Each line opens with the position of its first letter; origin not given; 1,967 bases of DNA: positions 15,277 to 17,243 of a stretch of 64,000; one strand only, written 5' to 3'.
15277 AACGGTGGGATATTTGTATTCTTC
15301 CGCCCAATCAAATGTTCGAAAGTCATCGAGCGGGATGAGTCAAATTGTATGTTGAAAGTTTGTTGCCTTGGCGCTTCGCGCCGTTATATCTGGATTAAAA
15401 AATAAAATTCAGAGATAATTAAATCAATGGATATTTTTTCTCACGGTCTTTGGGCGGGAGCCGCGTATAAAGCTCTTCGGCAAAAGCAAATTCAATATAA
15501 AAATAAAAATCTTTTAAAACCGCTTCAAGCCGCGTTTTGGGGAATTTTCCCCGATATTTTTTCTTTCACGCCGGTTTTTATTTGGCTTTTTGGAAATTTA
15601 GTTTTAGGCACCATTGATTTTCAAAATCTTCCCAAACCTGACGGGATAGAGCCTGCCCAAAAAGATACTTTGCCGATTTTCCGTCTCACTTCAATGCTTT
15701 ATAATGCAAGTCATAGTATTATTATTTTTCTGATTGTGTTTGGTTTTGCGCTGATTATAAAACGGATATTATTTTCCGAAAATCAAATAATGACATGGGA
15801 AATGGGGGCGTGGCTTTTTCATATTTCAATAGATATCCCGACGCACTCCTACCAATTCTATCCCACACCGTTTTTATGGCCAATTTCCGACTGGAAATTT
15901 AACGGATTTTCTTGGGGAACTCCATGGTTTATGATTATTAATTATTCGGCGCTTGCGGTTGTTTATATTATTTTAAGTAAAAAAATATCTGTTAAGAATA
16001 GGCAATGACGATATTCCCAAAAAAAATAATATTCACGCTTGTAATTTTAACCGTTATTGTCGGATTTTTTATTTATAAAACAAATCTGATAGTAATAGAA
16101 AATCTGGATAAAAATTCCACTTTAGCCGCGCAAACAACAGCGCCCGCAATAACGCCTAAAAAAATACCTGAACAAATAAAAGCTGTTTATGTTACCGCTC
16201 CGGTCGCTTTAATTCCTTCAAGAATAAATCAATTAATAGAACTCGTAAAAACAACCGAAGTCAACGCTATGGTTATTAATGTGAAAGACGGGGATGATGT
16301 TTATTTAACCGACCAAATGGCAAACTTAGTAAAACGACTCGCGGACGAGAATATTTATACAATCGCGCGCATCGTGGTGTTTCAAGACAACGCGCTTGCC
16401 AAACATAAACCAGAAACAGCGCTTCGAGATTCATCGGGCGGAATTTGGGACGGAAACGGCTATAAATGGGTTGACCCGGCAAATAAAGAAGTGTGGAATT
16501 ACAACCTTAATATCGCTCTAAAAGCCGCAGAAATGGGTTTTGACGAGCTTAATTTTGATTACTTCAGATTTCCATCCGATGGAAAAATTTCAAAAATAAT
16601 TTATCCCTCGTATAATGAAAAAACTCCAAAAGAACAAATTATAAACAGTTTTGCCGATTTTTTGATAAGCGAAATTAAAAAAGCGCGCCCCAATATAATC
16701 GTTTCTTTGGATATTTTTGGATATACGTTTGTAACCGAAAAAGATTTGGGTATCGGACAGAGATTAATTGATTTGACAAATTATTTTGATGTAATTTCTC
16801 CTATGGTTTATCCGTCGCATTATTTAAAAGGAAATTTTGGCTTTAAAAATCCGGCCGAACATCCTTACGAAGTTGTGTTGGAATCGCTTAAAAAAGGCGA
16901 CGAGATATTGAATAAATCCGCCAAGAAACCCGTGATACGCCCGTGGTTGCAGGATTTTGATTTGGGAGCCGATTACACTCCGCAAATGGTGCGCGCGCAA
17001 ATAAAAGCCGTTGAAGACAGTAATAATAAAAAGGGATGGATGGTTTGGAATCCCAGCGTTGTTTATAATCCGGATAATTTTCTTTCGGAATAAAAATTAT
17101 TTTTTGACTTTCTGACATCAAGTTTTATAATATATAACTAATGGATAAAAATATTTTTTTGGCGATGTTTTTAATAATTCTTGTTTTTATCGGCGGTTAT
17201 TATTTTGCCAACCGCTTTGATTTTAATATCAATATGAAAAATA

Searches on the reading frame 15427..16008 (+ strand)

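Call 40: search_protein_families(library=pfam, proteins=[window:15427-16008:+], max_evalue=0.00001)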
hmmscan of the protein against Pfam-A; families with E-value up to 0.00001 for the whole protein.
window:15427-16008:+ (193 aa): 1 family
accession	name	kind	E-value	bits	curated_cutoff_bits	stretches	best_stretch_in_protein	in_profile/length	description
PF04307.19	YdjM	-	1.4e-07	31.6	29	0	94-179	64-146/176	YdjM inner membrane protein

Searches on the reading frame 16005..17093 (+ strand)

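Call 40: search_protein_families(library=pfam, proteins=[window:16005-17093:+], max_evalue=0.00001)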
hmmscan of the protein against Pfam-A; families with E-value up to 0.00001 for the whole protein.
window:16005-17093:+ (362 aa): 1 family
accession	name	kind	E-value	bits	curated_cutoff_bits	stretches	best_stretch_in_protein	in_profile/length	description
PF13200.12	DUF4015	-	2.3e-89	300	27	1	60-354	1-313/313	Putative glycosyl hydrolase domain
